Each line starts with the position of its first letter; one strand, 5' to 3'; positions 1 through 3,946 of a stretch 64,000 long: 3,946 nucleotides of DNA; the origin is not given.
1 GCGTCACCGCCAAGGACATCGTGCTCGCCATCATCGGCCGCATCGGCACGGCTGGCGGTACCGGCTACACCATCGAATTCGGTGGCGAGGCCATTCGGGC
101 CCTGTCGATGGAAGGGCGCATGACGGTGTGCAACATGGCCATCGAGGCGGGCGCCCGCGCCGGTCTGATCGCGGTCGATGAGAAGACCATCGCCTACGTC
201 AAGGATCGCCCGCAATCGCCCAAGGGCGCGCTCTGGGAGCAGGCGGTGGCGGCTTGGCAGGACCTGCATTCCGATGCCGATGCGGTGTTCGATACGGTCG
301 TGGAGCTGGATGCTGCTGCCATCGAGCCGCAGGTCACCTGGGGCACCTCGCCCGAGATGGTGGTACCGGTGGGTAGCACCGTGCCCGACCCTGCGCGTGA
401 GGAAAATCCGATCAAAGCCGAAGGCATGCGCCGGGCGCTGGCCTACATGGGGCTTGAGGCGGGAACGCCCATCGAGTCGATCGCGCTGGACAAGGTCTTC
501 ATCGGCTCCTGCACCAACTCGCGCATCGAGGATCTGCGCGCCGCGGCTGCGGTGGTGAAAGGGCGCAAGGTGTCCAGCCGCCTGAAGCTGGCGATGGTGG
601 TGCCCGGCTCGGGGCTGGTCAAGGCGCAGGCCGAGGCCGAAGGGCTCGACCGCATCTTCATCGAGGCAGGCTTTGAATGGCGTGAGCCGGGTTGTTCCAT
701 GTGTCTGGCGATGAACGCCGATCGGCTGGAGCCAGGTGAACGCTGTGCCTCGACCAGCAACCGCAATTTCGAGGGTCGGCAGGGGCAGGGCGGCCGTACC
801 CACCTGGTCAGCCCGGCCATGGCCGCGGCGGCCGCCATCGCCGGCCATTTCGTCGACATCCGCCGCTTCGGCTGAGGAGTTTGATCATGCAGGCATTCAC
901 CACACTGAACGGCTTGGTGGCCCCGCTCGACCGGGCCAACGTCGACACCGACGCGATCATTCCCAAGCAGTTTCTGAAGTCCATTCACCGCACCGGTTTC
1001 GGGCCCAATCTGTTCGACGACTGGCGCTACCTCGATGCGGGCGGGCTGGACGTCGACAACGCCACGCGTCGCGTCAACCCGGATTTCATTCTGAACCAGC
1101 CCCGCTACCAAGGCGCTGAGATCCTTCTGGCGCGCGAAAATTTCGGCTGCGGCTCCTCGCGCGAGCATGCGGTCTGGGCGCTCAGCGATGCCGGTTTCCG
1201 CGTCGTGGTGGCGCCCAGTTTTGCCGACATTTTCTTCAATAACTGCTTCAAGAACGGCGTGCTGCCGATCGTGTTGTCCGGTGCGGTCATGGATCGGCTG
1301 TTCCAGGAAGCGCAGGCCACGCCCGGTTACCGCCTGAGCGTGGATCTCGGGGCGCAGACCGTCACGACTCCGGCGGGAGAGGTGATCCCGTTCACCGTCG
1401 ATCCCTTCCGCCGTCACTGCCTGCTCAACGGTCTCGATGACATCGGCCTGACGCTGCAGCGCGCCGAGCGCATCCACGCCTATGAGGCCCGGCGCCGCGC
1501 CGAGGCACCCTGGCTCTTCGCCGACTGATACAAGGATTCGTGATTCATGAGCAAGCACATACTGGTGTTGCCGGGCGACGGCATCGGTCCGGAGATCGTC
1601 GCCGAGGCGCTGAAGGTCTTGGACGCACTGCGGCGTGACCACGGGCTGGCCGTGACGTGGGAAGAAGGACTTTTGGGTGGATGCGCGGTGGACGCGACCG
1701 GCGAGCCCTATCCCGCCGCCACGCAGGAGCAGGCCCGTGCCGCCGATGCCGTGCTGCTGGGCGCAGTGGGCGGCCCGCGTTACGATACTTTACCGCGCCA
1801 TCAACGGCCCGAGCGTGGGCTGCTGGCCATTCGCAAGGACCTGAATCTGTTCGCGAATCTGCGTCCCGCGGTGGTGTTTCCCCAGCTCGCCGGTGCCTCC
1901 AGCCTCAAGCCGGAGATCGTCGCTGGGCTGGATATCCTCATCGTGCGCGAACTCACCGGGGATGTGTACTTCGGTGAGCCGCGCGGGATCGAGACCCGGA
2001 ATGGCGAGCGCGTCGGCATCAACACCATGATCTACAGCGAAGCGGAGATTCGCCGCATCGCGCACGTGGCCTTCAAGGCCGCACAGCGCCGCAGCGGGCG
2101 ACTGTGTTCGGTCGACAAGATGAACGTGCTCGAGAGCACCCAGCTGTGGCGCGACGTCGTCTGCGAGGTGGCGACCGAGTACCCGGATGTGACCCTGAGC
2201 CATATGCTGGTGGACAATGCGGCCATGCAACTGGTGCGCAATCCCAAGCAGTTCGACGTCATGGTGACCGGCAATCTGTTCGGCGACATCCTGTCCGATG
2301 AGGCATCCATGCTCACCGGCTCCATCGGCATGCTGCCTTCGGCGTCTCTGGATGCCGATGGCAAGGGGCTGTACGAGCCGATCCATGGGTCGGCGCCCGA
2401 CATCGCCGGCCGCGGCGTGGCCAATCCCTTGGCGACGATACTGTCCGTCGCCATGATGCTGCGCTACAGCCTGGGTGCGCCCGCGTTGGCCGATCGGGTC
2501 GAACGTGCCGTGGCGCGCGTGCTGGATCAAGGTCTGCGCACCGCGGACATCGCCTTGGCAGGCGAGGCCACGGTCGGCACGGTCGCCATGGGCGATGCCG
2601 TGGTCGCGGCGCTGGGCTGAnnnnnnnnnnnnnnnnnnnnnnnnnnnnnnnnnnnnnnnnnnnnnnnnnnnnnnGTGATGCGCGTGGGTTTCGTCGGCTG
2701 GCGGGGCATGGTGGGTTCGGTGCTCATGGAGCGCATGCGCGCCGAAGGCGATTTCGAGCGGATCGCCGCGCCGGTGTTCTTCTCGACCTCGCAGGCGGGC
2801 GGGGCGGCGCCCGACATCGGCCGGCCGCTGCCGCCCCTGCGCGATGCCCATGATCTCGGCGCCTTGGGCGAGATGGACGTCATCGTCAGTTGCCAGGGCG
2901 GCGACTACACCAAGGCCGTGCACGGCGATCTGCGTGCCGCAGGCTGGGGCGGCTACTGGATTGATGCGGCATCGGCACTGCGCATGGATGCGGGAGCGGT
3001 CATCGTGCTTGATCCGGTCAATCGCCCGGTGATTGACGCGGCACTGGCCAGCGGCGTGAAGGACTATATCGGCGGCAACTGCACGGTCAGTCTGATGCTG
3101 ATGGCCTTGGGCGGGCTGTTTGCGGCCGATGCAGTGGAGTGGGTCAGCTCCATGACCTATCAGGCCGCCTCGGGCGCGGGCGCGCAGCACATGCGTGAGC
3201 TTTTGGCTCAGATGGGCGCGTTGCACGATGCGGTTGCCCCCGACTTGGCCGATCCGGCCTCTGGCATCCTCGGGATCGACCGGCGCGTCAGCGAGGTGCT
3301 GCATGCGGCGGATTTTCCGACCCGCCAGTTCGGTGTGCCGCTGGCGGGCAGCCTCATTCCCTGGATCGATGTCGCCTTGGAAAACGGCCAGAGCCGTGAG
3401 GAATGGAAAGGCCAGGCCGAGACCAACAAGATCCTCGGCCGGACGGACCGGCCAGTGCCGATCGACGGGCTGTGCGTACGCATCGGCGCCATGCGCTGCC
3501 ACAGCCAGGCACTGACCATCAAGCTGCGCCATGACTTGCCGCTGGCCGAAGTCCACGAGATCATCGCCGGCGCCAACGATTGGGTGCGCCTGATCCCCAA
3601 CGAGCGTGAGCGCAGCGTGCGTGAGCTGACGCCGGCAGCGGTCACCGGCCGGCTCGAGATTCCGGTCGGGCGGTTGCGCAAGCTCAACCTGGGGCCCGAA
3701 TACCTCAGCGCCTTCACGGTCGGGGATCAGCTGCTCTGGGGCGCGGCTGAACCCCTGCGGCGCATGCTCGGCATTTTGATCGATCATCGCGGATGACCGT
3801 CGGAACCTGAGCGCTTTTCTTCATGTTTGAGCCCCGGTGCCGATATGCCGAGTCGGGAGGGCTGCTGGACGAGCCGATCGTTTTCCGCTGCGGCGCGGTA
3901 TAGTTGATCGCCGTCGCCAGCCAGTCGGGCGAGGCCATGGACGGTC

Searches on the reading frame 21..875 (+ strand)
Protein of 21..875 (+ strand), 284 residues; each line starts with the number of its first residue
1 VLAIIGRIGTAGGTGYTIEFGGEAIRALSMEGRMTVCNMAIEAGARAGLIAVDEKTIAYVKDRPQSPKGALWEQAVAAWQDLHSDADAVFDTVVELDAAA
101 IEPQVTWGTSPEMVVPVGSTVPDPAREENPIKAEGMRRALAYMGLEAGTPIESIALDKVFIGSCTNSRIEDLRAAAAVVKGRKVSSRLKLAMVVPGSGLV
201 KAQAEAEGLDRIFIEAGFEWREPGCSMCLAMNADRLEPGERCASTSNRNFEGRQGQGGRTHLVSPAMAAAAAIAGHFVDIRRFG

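Call 28: search_protein_families(library=pfam, proteins=[window:21-875:+])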
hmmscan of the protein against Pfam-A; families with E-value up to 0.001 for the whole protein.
window:21-875:+ (284 aa): 1 family
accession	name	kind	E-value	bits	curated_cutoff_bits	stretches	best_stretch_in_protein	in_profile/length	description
PF00330.25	Aconitase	-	4.8e-112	375.7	28.7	1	1-275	185-463/463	Aconitase family (aconitate hydratase)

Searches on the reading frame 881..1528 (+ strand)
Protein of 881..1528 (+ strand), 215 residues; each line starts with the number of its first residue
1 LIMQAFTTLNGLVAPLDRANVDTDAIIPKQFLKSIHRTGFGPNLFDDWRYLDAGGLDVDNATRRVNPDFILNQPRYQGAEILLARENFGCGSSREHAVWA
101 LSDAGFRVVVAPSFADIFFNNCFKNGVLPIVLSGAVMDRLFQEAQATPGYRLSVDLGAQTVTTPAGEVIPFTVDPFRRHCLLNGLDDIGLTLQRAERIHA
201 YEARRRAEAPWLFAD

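Call 28: search_protein_families(library=pfam, proteins=[window:881-1528:+])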
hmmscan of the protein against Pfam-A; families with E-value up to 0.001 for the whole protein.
window:881-1528:+ (215 aa): 1 family
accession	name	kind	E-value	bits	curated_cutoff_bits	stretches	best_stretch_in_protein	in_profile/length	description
PF00694.25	Aconitase_C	-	1e-38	133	22.8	1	3-133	1-129/131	Aconitase C-terminal domain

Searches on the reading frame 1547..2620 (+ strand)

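Call 28: search_protein_families(library=pfam, proteins=[window:1547-2620:+])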
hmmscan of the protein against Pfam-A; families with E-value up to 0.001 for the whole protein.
window:1547-2620:+ (357 aa): 1 family
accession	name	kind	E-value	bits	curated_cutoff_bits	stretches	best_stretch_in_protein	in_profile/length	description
PF00180.25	Iso_dh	-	2.1e-140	468.3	27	1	5-352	2-348/348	Isocitrate/isopropylmalate dehydrogenase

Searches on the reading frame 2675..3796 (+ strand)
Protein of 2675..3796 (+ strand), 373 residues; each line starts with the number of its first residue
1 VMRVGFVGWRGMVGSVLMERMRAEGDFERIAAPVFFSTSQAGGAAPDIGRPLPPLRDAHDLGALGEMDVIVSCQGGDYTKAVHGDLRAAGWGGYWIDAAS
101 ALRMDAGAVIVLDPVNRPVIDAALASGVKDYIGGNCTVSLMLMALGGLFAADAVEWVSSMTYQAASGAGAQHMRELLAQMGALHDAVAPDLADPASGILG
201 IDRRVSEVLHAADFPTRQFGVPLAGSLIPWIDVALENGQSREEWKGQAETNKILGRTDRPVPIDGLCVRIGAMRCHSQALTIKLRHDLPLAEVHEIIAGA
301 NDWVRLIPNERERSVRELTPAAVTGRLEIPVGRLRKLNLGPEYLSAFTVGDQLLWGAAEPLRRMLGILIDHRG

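Call 28: search_protein_families(library=pfam, proteins=[window:2675-3796:+])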
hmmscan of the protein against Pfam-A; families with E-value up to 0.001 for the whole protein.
window:2675-3796:+ (373 aa): 2 families
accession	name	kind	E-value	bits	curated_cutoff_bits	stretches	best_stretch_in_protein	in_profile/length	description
PF02774.23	Semialdhyde_dhC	-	1.7e-47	162.4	26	1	145-355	1-184/184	Semialdehyde dehydrogenase, dimerisation domain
PF01118.30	Semialdhyde_dh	-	1.2e-20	74.6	26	1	3-122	1-120/121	Semialdehyde dehydrogenase, NAD binding domain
